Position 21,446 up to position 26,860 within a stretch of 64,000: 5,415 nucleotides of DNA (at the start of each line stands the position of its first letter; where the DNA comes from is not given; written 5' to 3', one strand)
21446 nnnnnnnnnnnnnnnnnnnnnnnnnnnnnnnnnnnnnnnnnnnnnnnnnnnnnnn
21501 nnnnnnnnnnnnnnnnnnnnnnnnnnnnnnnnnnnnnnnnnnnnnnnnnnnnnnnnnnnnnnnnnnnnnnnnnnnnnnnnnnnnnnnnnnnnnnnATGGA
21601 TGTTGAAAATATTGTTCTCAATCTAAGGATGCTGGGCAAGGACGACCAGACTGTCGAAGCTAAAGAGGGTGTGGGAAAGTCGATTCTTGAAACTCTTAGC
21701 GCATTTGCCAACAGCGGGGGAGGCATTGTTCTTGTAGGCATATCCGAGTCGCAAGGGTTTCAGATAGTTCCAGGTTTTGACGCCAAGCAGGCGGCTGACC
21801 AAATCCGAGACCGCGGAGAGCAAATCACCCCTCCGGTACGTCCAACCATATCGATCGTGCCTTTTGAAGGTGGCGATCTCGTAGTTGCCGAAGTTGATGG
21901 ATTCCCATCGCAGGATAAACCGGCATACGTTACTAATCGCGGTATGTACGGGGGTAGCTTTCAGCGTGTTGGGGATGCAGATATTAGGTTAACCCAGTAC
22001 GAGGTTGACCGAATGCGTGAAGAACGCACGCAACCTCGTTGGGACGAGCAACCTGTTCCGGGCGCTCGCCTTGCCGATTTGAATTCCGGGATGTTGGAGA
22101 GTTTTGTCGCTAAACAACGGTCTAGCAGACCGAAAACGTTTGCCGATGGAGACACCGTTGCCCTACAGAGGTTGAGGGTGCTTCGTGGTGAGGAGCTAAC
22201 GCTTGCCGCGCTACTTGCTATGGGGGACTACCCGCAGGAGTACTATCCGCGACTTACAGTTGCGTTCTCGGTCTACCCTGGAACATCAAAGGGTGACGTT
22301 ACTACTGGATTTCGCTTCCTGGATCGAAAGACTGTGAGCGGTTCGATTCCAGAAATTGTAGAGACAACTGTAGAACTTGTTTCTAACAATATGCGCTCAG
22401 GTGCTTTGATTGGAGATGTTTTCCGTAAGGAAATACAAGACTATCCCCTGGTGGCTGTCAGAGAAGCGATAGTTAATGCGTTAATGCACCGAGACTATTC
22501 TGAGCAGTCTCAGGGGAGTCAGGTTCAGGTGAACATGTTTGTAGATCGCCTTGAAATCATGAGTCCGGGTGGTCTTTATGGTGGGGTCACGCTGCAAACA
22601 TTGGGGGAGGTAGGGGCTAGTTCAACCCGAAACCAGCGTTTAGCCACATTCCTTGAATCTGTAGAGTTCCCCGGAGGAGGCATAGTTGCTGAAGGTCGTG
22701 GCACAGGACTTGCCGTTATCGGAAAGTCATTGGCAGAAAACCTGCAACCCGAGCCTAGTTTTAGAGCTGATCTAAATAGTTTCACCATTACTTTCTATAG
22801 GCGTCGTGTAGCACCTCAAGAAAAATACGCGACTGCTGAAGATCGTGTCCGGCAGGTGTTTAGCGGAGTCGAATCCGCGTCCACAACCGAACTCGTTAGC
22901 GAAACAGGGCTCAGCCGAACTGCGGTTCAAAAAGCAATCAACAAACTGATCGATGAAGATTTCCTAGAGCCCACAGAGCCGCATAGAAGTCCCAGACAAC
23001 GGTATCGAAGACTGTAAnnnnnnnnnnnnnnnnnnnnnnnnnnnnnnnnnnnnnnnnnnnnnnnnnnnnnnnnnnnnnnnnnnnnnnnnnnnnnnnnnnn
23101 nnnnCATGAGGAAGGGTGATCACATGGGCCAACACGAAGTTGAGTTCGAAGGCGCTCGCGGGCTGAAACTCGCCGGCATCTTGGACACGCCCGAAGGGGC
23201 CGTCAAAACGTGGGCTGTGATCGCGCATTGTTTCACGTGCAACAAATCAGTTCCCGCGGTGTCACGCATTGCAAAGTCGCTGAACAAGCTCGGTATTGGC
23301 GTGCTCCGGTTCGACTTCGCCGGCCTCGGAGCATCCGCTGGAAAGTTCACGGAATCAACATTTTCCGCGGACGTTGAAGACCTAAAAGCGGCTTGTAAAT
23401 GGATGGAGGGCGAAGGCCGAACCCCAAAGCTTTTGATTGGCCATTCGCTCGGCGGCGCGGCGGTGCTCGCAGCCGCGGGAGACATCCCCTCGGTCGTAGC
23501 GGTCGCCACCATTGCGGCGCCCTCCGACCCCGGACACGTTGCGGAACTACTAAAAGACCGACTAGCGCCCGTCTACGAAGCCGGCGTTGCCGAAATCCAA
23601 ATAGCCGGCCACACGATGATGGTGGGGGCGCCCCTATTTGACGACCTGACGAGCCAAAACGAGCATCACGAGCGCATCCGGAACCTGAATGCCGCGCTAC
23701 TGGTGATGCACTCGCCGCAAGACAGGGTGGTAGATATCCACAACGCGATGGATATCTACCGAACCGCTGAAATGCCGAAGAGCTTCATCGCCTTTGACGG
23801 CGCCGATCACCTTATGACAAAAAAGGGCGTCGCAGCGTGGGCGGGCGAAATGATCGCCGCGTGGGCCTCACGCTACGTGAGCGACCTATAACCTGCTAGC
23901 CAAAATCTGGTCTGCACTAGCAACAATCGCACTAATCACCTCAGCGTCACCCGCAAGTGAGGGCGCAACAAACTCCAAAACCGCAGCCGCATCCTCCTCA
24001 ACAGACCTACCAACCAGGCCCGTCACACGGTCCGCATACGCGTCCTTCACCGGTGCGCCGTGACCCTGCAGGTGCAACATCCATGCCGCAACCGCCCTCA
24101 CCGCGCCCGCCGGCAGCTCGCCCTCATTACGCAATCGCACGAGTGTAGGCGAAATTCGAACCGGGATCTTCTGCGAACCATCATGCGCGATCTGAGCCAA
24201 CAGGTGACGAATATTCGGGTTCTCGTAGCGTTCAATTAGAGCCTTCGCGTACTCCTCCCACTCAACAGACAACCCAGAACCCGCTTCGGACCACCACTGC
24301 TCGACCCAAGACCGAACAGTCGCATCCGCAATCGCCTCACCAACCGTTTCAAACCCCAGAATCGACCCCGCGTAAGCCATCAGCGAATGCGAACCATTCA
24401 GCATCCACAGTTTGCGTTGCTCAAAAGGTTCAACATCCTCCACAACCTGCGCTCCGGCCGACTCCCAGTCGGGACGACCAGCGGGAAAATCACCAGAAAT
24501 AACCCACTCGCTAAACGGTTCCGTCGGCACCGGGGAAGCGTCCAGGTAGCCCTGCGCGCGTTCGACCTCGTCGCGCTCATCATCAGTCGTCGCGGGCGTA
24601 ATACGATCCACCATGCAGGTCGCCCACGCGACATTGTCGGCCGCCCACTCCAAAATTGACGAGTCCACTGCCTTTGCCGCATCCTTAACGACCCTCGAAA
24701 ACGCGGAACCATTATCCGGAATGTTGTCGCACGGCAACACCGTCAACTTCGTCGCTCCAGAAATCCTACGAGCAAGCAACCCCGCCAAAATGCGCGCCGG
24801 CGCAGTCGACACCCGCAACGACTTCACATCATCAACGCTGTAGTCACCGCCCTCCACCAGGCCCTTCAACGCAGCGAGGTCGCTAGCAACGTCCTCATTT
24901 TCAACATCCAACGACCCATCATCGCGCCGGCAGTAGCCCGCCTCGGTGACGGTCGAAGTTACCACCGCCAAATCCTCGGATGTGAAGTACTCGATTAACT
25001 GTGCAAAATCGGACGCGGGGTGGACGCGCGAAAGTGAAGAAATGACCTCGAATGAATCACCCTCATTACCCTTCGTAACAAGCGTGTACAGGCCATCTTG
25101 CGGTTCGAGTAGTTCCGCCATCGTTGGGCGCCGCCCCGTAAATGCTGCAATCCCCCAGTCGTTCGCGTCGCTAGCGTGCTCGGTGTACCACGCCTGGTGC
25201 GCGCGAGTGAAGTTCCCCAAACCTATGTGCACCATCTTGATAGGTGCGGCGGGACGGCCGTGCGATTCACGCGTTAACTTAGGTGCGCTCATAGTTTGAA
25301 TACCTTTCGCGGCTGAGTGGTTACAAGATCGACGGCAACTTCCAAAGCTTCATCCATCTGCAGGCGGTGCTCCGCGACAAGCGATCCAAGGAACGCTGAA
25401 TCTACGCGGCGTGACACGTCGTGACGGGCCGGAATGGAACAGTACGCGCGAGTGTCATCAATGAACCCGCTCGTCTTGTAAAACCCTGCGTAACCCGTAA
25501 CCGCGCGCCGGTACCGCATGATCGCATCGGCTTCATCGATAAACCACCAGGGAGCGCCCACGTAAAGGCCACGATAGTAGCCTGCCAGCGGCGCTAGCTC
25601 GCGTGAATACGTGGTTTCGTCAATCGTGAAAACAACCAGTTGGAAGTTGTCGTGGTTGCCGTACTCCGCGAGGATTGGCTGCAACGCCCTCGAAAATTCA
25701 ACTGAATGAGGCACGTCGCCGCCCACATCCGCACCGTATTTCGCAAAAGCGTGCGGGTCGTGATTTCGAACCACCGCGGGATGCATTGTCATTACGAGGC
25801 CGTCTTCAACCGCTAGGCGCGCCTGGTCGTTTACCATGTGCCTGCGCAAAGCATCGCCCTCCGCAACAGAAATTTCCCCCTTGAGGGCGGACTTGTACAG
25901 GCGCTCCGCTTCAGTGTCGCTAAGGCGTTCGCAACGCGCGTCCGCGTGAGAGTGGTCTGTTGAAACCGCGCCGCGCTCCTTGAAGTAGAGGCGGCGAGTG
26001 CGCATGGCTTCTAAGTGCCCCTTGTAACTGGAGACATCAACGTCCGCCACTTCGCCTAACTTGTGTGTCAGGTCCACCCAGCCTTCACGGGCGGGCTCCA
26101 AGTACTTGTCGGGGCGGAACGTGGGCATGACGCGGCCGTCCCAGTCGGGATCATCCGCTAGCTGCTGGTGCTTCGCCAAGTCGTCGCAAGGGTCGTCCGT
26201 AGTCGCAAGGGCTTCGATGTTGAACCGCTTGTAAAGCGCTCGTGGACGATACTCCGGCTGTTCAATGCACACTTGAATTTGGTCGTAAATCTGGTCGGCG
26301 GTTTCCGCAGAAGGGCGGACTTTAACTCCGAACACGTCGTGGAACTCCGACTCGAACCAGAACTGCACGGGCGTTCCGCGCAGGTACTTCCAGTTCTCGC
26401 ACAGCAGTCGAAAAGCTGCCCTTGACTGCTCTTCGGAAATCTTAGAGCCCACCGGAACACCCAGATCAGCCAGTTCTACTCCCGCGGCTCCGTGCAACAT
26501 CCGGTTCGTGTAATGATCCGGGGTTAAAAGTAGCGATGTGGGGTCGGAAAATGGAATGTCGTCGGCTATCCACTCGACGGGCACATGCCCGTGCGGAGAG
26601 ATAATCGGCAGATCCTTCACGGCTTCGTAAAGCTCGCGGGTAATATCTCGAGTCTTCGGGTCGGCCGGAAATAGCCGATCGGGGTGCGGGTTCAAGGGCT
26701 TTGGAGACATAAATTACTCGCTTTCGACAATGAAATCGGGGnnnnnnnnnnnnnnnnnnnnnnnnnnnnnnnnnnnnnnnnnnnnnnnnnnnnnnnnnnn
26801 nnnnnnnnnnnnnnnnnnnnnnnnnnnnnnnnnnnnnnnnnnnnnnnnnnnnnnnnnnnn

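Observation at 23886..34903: Nickel-pincer (larAEBC) genes embedded in a hexuronate/gluconate cluster: possible mannonate-gluconate 2-epimerase bypass to the pentose phosphate pathway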

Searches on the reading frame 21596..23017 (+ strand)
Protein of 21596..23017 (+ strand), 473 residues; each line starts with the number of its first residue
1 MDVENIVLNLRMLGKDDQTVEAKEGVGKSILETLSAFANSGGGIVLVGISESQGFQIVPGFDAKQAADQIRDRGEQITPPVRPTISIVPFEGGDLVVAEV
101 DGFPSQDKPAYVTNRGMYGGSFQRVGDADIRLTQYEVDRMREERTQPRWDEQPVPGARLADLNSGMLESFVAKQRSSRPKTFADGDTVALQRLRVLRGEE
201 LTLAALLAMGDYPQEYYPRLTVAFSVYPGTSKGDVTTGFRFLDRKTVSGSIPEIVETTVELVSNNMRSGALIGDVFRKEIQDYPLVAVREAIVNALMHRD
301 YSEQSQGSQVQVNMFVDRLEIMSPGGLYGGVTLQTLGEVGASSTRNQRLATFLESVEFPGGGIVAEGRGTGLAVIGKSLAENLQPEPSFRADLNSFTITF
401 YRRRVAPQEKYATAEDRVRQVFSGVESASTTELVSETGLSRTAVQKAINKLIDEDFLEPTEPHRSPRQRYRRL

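Call 19: search_protein_families(library=pfam, proteins=[window:21596-23017:+], max_evalue=0.00001)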
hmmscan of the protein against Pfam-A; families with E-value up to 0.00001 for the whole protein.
window:21596-23017:+ (473 aa): 2 families
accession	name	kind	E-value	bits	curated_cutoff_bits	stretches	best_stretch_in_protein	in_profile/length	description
PF13749.12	HATPase_c_4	-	5.8e-22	77.9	26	1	307-400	1-89/89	Putative ATP-dependent DNA helicase recG C-terminal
PF04326.19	SLFN_AlbA_2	-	2.4e-15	57.5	25.3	1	17-131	2-116/118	Schlafen, AlbA_2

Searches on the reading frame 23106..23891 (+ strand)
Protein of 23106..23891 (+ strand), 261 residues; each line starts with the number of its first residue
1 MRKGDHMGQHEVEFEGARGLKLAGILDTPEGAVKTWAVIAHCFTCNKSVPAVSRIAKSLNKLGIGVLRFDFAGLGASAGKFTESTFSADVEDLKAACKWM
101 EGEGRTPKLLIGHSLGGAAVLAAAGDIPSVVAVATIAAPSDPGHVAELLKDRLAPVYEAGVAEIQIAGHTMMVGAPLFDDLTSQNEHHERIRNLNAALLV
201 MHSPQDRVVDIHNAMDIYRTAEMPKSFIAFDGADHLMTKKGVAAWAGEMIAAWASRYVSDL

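Call 19: search_protein_families(library=pfam, proteins=[window:23106-23891:+], max_evalue=0.00001)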
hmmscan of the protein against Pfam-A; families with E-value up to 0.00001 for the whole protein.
window:23106-23891:+ (261 aa): 4 families
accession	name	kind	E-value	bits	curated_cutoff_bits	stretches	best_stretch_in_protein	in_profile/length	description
PF12146.15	Hydrolase_4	-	2.9e-17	63.2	27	1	47-155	15-128/239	Serine aminopeptidase, S33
PF12697.13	Abhydrolase_6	-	1.9e-11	45.5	26.3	1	39-237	3-206/217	Alpha/beta hydrolase family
PF00561.26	Abhydrolase_1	-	1.5e-10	41.6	25.8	1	38-158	4-121/245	alpha/beta hydrolase fold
PF02129.25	Peptidase_S15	-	2.3e-06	27.9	23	0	62-142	50-132/262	X-Pro dipeptidyl-peptidase (S15 family)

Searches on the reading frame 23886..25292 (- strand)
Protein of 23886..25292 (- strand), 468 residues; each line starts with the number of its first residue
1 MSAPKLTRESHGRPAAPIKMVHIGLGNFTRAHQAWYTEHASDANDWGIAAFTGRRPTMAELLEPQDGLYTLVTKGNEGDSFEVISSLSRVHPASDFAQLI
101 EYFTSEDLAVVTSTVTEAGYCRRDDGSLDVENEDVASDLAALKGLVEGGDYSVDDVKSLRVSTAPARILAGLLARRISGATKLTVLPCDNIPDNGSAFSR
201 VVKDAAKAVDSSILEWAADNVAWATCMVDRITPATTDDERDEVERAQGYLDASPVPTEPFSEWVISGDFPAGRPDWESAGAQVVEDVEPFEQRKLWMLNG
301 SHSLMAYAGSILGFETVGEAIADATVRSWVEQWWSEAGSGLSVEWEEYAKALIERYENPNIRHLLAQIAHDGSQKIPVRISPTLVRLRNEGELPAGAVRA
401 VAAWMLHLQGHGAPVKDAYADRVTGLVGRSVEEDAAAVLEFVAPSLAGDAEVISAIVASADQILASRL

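Call 4: search_protein_families(library=pfam, proteins=[window:23886-25292:-])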
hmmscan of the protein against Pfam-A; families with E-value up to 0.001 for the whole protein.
window:23886-25292:- (468 aa): 2 families
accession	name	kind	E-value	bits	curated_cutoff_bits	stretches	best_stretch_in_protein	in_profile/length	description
PF01232.29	Mannitol_dh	-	5.9e-37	128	27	1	19-277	2-198/199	Mannitol dehydrogenase Rossmann domain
PF08125.19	Mannitol_dh_C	-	9.3e-32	110.5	30.7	1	286-463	1-189/190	Mannitol dehydrogenase C-terminal domain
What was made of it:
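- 23886..25292 (-): Long-chain mannitol-dehydrogenase-family reductase. Proposed UxuB-like fructuronate reductase that forms mannonate. Pfam Mannitol_dh N- and C-terminal domains (call 4).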

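Call 20: search_protein_families(library=ncbifam, proteins=[window:23886-25292:-], max_evalue=0.00001)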
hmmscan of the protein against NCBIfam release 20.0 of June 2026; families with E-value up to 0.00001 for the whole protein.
window:23886-25292:- (468 aa): 12 families
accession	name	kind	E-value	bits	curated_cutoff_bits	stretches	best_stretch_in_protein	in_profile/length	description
NF043014.1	DArabDhDalD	equivalog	3.8e-76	256.6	600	1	20-424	1-402/452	D-arabinitol 4-dehydrogenase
NF011611.0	PRK15037.1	subfamily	1.4e-71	241.5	603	1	17-410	22-412/486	fructuronate reductase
NF002969.0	PRK03643.1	subfamily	5.3e-54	183.7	359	2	163-412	140-403/482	tagaturonate reductase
NF002647.0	PRK02318.1-3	equivalog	4.7e-22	78.8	357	1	168-370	102-297/384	mannitol-1-phosphate 5-dehydrogenase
NF002652.0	PRK02318.2-5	equivalog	1.2e-20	73.9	356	1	168-376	101-298/377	mannitol-1-phosphate 5-dehydrogenase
NF002649.0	PRK02318.2-1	equivalog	2e-19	69.7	422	1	166-407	98-334/386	mannitol-1-phosphate 5-dehydrogenase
NF002653.0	PRK02318.2-6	equivalog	3.7e-18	65.7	404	1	178-376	111-301/387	mannitol-1-phosphate 5-dehydrogenase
NF002646.0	PRK02318.1-2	equivalog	1.9e-16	60.1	368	1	168-367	99-292/382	mannitol-1-phosphate 5-dehydrogenase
NF002648.0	PRK02318.1-4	equivalog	1.9e-13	50.5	719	1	164-376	96-301/382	mannitol-1-phosphate 5-dehydrogenase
NF002650.0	PRK02318.2-2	equivalog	1.5e-12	47.3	359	1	181-376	114-303/388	mannitol-1-phosphate 5-dehydrogenase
NF002645.0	PRK02318.1-1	equivalog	2.8e-12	46.5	389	1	213-376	134-289/368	mannitol-1-phosphate 5-dehydrogenase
NF046057.1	bifunc_MtlD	equivalog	2.7e-07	29.4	800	1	282-352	506-577/683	bifunctional mannitol-1-phosphate dehydrogenase/phosphatase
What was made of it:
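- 23886..25292 (-): It falls below all NCBIfam cut-offs: DalD 257, fructuronate reductase 242, tagaturonate reductase 184 bits (call 20).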

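Call 60: search_solved_structures(query=window:23886-25292:-, max_evalue=1e-10)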
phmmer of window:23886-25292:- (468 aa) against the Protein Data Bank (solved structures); distinct sequences matched with E-value up to 1e-10: 5.
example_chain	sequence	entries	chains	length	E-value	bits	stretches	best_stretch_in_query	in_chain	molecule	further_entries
4im7_A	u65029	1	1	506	6.6e-66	226.4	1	13-432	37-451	Hypothetical oxidoreductase ydfI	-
1lj8_A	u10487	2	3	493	8.3e-58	199.7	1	20-428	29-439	mannitol dehydrogenase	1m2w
7rk4_A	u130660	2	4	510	5.4e-56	193.7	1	16-410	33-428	Mannitol 2-dehydrogenase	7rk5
5itg_A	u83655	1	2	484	1.2e-44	156.3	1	20-390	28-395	Sorbitol dehydrogenase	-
3h2z_A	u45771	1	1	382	1.3e-14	57.3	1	164-378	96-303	Mannitol-1-phosphate 5-dehydrogenase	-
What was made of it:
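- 23886..25292 (-): Best PDB match is E. coli YdfI, 4IM7, at 7e-66 (call 60).
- On Fructuronate reductase UxuB: Best PDB match is the UxuB paralogue YdfI (call 60).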

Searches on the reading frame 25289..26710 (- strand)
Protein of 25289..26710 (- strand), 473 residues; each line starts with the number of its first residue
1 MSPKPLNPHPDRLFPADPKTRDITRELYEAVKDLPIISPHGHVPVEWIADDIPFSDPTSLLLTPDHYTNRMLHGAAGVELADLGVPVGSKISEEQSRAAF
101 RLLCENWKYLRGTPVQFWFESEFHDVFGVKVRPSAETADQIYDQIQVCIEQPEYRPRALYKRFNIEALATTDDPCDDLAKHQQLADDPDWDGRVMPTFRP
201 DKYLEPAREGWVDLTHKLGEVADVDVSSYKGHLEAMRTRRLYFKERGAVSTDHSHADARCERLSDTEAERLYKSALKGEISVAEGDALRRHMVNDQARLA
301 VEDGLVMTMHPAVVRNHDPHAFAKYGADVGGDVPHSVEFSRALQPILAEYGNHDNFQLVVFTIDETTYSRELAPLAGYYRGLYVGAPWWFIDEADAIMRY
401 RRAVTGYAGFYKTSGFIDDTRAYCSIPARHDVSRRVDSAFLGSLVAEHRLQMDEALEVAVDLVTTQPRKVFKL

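Call 4: search_protein_families(library=pfam, proteins=[window:25289-26710:-])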
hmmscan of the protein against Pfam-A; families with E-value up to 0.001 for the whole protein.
window:25289-26710:- (473 aa): 1 family
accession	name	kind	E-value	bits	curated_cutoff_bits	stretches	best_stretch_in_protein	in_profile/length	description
PF02614.20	UxaC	-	1.8e-71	241.8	25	1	21-461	13-454/464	Glucuronate isomerase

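Call 20: search_protein_families(library=ncbifam, proteins=[window:25289-26710:-], max_evalue=0.00001)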
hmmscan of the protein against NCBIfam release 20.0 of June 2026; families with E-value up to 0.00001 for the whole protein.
window:25289-26710:- (473 aa): 1 family
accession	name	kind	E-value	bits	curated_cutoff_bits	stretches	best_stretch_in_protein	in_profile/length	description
NF002794.0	PRK02925.1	equivalog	1.2e-157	525.6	387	1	9-473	6-459/459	glucuronate isomerase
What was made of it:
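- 25289..26710 (-): UxaC, glucuronate (uronate) isomerase. NF002794 scores 526 bits against a cut-off of 387 (call 20).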
